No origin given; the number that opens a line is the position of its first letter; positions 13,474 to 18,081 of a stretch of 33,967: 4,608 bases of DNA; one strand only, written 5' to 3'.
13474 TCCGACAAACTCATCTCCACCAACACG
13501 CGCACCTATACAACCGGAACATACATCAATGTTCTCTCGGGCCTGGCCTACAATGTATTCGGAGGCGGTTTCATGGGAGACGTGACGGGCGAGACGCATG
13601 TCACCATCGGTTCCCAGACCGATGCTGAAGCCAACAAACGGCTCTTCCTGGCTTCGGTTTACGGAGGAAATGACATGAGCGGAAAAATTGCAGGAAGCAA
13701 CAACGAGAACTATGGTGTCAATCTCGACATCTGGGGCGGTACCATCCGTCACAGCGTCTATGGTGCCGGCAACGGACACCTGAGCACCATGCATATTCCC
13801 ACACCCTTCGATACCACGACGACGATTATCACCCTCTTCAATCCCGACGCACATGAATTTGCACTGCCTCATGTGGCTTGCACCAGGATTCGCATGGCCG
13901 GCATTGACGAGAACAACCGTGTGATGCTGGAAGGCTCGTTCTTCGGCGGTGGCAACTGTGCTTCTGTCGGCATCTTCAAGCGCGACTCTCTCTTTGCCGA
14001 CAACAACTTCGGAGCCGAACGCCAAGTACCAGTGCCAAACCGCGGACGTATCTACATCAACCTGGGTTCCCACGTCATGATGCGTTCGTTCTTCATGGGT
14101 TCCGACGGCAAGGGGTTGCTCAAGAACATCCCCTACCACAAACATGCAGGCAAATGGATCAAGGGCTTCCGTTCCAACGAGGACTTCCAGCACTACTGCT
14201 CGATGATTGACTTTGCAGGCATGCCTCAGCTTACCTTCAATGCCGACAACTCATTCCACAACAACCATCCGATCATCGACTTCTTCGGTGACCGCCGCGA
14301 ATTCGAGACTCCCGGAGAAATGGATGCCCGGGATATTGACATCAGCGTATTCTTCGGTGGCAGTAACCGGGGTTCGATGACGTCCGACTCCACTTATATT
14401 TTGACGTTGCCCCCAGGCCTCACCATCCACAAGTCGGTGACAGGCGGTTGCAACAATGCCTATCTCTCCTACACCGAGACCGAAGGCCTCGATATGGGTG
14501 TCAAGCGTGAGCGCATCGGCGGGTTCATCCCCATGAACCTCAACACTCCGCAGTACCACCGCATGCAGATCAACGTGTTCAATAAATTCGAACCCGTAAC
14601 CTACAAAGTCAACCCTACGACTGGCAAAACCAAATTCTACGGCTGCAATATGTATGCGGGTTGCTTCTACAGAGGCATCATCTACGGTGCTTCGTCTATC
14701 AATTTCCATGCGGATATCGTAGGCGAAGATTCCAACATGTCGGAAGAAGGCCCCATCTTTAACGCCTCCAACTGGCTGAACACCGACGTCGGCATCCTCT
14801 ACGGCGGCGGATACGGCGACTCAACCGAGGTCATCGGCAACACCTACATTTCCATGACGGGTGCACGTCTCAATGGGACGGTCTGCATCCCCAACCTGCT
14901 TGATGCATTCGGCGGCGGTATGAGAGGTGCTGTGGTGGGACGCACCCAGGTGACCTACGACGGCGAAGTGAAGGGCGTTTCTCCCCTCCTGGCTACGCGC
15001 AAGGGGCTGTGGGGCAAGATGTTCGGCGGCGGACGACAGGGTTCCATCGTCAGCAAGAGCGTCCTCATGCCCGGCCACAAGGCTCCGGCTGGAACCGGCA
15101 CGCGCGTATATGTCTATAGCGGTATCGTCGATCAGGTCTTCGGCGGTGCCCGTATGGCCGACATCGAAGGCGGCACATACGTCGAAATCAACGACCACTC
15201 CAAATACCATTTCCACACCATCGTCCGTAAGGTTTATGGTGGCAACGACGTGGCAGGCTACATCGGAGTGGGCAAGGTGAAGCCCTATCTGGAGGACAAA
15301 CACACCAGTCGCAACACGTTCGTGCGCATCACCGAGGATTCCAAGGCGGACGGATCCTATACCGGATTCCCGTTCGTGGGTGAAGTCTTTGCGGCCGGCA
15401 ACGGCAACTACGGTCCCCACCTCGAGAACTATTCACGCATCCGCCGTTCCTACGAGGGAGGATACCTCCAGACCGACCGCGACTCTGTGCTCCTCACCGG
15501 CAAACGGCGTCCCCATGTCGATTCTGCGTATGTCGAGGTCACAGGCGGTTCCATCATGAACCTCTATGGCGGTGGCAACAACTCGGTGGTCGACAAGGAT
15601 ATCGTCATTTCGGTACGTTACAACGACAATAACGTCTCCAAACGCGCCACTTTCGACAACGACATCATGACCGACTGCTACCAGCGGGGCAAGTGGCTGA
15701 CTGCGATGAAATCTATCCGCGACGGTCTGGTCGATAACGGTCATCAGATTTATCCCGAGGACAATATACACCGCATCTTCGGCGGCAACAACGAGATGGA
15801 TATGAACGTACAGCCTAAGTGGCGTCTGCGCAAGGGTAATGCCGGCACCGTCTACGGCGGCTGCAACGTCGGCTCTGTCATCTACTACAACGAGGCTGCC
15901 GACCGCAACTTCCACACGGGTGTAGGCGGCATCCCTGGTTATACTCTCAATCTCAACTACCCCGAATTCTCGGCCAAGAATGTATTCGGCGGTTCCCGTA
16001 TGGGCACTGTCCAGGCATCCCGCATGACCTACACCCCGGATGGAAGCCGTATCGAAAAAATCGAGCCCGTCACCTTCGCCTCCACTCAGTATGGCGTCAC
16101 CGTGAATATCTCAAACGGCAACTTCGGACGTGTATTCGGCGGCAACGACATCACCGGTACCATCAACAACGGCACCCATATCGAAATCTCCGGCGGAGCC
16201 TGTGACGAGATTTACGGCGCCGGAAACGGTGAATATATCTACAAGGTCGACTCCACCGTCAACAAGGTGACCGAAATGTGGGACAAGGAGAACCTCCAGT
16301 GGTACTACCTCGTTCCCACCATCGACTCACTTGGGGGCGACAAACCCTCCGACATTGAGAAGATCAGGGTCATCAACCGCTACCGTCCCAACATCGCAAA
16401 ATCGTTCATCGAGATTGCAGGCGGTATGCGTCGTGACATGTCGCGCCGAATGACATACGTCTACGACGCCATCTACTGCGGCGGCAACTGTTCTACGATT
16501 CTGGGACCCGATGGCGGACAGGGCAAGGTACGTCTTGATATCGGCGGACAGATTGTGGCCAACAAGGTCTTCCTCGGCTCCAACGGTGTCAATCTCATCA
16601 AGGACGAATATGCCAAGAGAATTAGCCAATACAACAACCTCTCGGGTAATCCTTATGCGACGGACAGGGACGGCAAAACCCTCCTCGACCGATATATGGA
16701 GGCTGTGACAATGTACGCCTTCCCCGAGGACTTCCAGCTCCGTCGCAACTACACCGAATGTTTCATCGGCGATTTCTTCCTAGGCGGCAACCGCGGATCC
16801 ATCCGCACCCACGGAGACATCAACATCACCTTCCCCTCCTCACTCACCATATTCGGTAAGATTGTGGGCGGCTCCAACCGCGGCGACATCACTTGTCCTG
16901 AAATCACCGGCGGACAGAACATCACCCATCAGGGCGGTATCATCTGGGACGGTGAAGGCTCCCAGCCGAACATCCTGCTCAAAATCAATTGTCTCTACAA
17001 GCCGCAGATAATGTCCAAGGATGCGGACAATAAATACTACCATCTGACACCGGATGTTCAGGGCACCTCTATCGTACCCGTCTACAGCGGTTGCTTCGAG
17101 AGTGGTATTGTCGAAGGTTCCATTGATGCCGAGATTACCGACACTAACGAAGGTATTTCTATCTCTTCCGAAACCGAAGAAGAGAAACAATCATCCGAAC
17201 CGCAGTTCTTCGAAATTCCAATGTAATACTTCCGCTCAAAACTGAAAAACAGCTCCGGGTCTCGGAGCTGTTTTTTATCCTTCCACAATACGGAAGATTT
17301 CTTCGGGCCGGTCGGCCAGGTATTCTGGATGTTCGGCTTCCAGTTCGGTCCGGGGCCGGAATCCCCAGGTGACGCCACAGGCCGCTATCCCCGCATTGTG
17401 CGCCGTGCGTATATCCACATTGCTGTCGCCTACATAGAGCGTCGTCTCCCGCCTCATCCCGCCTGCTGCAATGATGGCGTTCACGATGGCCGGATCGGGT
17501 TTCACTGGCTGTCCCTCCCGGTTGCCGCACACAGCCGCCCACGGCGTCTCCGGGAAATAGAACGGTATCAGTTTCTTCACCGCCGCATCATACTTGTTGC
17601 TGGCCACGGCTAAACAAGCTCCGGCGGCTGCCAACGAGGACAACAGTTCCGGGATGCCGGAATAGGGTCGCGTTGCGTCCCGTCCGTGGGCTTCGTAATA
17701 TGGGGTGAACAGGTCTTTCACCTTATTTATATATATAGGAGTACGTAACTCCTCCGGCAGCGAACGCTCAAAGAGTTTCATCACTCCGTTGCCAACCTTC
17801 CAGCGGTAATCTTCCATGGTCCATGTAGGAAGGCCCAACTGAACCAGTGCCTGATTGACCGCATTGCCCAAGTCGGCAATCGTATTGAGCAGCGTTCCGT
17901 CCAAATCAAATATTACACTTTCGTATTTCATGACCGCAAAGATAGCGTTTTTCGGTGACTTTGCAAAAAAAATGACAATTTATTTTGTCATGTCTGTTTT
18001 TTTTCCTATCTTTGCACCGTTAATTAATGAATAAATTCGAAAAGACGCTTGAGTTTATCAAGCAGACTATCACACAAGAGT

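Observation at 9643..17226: Orphan 7.6-kb gene for a giant Gly-turn repeat protein with its own promoter and terminator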

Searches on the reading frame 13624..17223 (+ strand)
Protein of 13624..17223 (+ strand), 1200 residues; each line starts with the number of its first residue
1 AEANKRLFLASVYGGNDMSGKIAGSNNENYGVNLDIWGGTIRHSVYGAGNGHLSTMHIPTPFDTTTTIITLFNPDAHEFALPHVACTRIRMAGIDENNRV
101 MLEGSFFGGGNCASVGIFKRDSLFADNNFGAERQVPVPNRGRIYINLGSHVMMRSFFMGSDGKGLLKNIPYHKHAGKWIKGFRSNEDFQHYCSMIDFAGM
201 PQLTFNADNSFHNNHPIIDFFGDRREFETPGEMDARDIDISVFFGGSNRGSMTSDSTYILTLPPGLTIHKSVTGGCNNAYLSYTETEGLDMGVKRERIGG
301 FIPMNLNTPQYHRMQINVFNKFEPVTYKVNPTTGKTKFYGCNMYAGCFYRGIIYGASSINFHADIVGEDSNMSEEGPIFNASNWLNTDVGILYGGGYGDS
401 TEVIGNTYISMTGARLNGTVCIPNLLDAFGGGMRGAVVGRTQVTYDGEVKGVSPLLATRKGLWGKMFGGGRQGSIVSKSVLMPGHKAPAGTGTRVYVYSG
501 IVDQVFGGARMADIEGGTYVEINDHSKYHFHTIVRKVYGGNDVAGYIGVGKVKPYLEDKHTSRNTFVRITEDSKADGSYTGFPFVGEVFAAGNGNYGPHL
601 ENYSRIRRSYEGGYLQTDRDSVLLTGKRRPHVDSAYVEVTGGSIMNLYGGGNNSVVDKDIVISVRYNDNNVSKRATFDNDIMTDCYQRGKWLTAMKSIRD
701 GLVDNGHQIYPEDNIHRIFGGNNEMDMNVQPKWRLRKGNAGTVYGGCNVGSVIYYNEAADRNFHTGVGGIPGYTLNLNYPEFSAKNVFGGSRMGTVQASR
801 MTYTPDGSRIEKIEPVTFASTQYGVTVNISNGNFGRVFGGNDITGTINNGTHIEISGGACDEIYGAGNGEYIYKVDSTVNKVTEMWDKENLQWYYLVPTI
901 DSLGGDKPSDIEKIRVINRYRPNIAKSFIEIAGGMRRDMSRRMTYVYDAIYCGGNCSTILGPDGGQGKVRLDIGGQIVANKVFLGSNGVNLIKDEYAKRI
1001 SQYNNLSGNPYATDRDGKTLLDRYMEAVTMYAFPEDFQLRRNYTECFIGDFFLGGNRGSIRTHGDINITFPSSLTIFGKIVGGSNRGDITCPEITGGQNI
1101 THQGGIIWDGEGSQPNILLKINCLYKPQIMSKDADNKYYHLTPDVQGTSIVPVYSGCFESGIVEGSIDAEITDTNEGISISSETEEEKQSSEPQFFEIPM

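Call 58: search_protein_representatives(protein=window:13624-17223:+)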
Query: 1200 residues. Proteins with E-value up to 0.001 (for the whole library): 259; up to 1e-10: 192; up to 1e-30: 115. The best 150 are listed.
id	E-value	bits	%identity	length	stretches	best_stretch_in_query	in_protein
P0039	0.0e+00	1329.6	52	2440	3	10-1187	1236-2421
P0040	2.2e-295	999.7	42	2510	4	4-1174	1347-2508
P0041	3.8e-286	969.1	42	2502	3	5-1172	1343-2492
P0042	5.7e-276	935.4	41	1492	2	3-1173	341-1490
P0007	1.7e-261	887.4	41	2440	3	2-1174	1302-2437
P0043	3.1e-225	767.3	39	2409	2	3-1176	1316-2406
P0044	1.7e-96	340.8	35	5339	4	336-1171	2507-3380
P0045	5.7e-91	322.5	34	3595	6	575-1131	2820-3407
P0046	4.7e-90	319.5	33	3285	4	316-1085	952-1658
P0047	3.8e-89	316.5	37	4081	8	624-1089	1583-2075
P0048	2.1e-85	304.1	34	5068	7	577-1172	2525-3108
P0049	5.6e-84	299.4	34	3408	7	630-1037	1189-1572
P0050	1.3e-82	294.9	34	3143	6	603-1134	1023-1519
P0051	9.3e-81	288.7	35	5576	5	494-1138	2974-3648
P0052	1.9e-79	284.4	34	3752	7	572-1171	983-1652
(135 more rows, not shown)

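Call 62: predict_structure(alignment_id=A3)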
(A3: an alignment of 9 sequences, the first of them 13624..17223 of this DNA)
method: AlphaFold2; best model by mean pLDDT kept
length: 1200 residues; sequences in the alignment: 9
mean_pLDDT: 77.7   pTM: 0.82
mean pLDDT of the five models: 77.7, 77.0, 74.1, 62.1, 60.4
residues with pLDDT >= 90: 266; 70-90: 637; 50-70: 219; < 50: 78
segments of 3 or more residues with pLDDT < 50: 1-4, 54-56, 73-78, 127-129, 602-606, 762-769, 1135-1141, 1146-1149, 1175-1200
pLDDT, mean of each block of 10 residues (from residue 1): 60 74 67 84 86 55 55 48 81 83 90 79 55 70 85 91 76 70 77 80 67 56 55 71 91 78 81 91 78 86 73 79 80 79 93 90 74 59 70 92 92 76 89 94 88 72 89 93 83 92 92 95 77 90 93 79 93 59 85 79 57 71 82 93 90 87 79 70 76 60 81 90 85 90 92 68 41 84 92 86 63 73 87 91 89 89 91 90 82 88 87 90 88 74 83 85 76 84 87 85 81 83 86 66 73 84 74 78 80 80 75 76 63 49 50 73 72 47 31 24
secondary structure, 60 per line:
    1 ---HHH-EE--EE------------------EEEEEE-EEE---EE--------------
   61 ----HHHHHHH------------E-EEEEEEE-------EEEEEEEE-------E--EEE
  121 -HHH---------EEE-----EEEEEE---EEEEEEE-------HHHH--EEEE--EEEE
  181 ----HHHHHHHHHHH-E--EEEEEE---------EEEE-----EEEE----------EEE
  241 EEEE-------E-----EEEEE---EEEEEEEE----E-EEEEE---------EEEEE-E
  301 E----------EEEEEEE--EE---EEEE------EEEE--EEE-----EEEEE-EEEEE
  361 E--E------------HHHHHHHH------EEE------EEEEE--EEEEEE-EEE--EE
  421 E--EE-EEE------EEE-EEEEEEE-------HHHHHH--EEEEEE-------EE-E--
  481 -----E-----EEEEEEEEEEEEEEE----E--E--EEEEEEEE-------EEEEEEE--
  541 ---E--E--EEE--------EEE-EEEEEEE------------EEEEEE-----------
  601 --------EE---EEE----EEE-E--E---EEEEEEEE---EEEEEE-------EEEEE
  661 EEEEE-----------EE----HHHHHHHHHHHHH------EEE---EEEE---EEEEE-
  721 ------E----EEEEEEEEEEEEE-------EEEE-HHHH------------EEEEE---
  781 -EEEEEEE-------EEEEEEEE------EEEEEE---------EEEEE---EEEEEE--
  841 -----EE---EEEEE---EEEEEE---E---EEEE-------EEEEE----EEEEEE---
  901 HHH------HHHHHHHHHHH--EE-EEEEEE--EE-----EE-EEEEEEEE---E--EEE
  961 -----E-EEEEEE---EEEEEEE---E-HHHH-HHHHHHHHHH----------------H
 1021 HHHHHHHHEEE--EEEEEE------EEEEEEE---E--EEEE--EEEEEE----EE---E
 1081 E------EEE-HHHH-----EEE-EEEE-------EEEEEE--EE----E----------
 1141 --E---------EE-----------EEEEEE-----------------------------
elements in order (helices of 4 or more, strands of 3 or more residues): E32-37 E39-41 H65-71 E86-92 E100-107 E118-120 E134-136 E142-147 E151-157 H165-168 E171-174 E177-180 H185-195 E200-205 E215-218 E224-227 E238-244 E258-262 E266-273 E280-284 E294-298 E312-318 E326-329 E336-339 E342-344 E350-354 E356-361 H377-384 E391-393 E400-404 E407-412 E414-416 E419-421 E427-429 E436-438 E440-446 H454-459 E462-467 E492-506 E517-524 E532-538 E550-552 E561-563 E565-571 E584-589 E614-616 E621-623 E632-639 E643-648 E656-665 H683-695 E702-704 E708-711 E715-719 E732-744 E752-755 H757-760 E773-777 E782-788 E796-803 E810-815 E825-829 E833-838 E851-855 E859-864 E872-875 E883-887 E892-897 H910-920 E926-931 E944-951 E958-960 E968-973 E977-983 H989-992 H994-1003 H1020-1028 E1029-1031 E1034-1039 E1046-1052 E1059-1062 E1065-1070 E1088-1090 H1092-1095 E1101-1103 E1105-1108 E1116-1121 E1166-1171

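Call 66: fold_search(model_id=the predicted structure, library=pdb)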
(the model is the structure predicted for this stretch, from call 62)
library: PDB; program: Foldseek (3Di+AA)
matches with E <= 10: 19; with E <= 0.001: 0
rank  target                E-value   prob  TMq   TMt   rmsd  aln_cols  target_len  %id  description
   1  9qe7                  3.1e-02  0.03  0.08  0.07  34.6      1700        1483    9  Membrane-distal part of extracellular domain of the Fap2 autotransporter adhesin from Fusobacterium nucleatum ATCC23726 (released 2025-07-30)
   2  3h09_A                5.8e-02  0.25  0.16  0.19  23.9      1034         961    9  The structure of Haemophilus influenzae IgA1 protease (released 2009-04-21)
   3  4rt6_A                7.6e-02  0.12  0.14  0.17  20.6      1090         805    8  Structure of a complex between hemopexin and hemopexin binding protein (released 2016-05-18)
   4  1bhe                  9.4e-01  0.04  0.08  0.17  18.4       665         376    8  POLYGALACTURONASE FROM ERWINIA CAROTOVORA SSP. CAROTOVORA (released 1998-11-11)
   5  3syj                  1.7e+00  0.05  0.15  0.18  20.6       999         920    8  Crystal structure of the Haemophilus influenzae Hap adhesin (released 2011-08-24)
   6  3h09_B                1.8e+00  0.03  0.12  0.14  21.6       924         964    9  The structure of Haemophilus influenzae IgA1 protease (released 2009-04-21)
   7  9bev_A                2.5e+00  0.02  0.11  0.18  18.6       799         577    9  Structure of GH110A in complex with a lambda-carrageenan oligosaccharide (released 2025-08-27)
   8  3ak5_D                2.5e+00  0.02  0.13  0.15  20.3      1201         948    8  Hemoglobin protease (Hbp) passenger missing domain-2 (released 2010-10-06)
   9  1jta                  2.6e+00  0.03  0.08  0.19  17.7       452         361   11  Crystal Structure of Pectate Lyase A (C2 form) (released 2002-06-19)
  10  3ogl_B                3.4e+00  0.01  0.06  0.09  22.4       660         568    6  Structure of COI1-ASK1 in complex with JA-isoleucine and the JAZ1 degron (released 2010-10-13)
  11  7o9o                  3.9e+00  0.01  0.06  0.11  19.9       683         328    7  Crystal structure of the Awp3b (adhesin-like wall protein 3b) A-domain from Candida glabrata (released 2021-12-15)
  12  3ogk_B                3.9e+00  0.00  0.04  0.06  22.6       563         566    8  Structure of COI1-ASK1 in complex with coronatine and an incomplete JAZ1 degron (released 2010-10-13)
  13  4rm6                  4.1e+00  0.01  0.14  0.17  21.2      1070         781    9  Crystal structure of Hemopexin Binding Protein (released 2016-05-18)
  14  7dmk_D                5.3e+00  0.01  0.11  0.15  27.8      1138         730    8  PL6 alginate lyase BcAlyPL6 (released 2021-10-06)
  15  4wa0                  5.8e+00  0.02  0.08  0.20  23.3       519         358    9  The structure of a possible adhesin C-terminal domain from Caldicellulosiruptor kronotskyensis (released 2015-03-04)
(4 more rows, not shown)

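Call 70: fold_search(model_id=the predicted structure, library=viral)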
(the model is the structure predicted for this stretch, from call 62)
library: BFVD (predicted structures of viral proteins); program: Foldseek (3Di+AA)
matches with E <= 10: 112; with E <= 0.001: 0
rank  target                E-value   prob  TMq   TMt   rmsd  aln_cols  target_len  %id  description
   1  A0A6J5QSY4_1          2.0e-03  0.21  0.12  0.11  27.1      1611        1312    7  Carbohydrate-binding, CenC-like [uncultured Caudovirales phage]
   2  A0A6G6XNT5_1          7.9e-03  0.21  0.11  0.13  18.8      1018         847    9  (no name in the UniProt tables at hand)
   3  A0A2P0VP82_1          1.1e-02  0.07  0.08  0.07  35.0      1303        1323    8  Uncharacterized protein [Tetraselmis virus 1]
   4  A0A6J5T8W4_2          1.2e-02  0.11  0.10  0.13  26.6      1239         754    9  Parallel beta-helix repeat [uncultured Caudovirales phage]
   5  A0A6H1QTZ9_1          3.9e-02  0.23  0.15  0.18  15.6      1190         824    8  Uncharacterized protein [Ostreococcus mediterraneus virus 2]
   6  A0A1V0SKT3            1.1e-01  0.08  0.11  0.11  23.7      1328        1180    8  Collagen triple helix repeat motif-containing protein [Klosneuvirus KNV1]
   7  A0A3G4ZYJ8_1          1.3e-01  0.07  0.11  0.13  24.8      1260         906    8  Peptidase S74 domain-containing protein [Gaeavirus sp.]
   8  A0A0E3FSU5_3          1.5e-01  0.03  0.08  0.08  40.4      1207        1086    9  Baseplate wedge initiator [Synechococcus phage ACG-2014f]
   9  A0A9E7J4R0            2.3e-01  0.07  0.12  0.14  21.6      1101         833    9  (no name in the UniProt tables at hand)
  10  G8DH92                3.4e-01  0.01  0.07  0.06  52.6      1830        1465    6  (no name in the UniProt tables at hand)
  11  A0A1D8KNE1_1          3.6e-01  0.05  0.09  0.11  22.3       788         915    9  Tail fiber protein [Synechococcus phage S-CAM9]
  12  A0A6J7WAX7            4.1e-01  0.02  0.08  0.10  28.4      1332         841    9  Uncharacterized protein [uncultured Caudovirales phage]
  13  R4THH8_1              6.1e-01  0.03  0.10  0.11  36.3      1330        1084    9  (no name in the UniProt tables at hand)
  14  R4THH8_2              6.3e-01  0.06  0.14  0.15  22.9      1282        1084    8  (no name in the UniProt tables at hand)
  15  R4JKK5                6.6e-01  0.03  0.08  0.12  21.6       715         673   10  Virion structural protein [Pseudoalteromonas phage RIO-1]
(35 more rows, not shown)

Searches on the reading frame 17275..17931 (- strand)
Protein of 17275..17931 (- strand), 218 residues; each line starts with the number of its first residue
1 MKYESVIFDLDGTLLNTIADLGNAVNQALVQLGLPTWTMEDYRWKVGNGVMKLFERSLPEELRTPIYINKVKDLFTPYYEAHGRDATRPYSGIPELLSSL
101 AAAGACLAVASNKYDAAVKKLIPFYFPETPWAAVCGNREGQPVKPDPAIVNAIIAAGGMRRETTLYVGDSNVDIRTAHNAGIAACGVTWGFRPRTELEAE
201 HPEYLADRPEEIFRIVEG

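Call 8: search_protein_families(library=pfam, proteins=[window:17275-17931:-])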
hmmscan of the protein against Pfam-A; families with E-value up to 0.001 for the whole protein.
window:17275-17931:- (218 aa): 4 families
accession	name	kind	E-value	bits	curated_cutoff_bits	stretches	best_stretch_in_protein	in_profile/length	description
PF13419.12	HAD_2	-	5.1e-33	115.1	23.8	1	6-187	1-178/178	Haloacid dehalogenase-like hydrolase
PF00702.32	Hydrolase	-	8.6e-20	72.4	26.4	1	5-181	3-191/191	haloacid dehalogenase-like hydrolase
PF13242.12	Hydrolase_like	-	3.8e-10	40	22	1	144-207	4-70/75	HAD-hyrolase-like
PF12710.13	HAD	-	2.2e-07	32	27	1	6-177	1-188/189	haloacid dehalogenase-like hydrolase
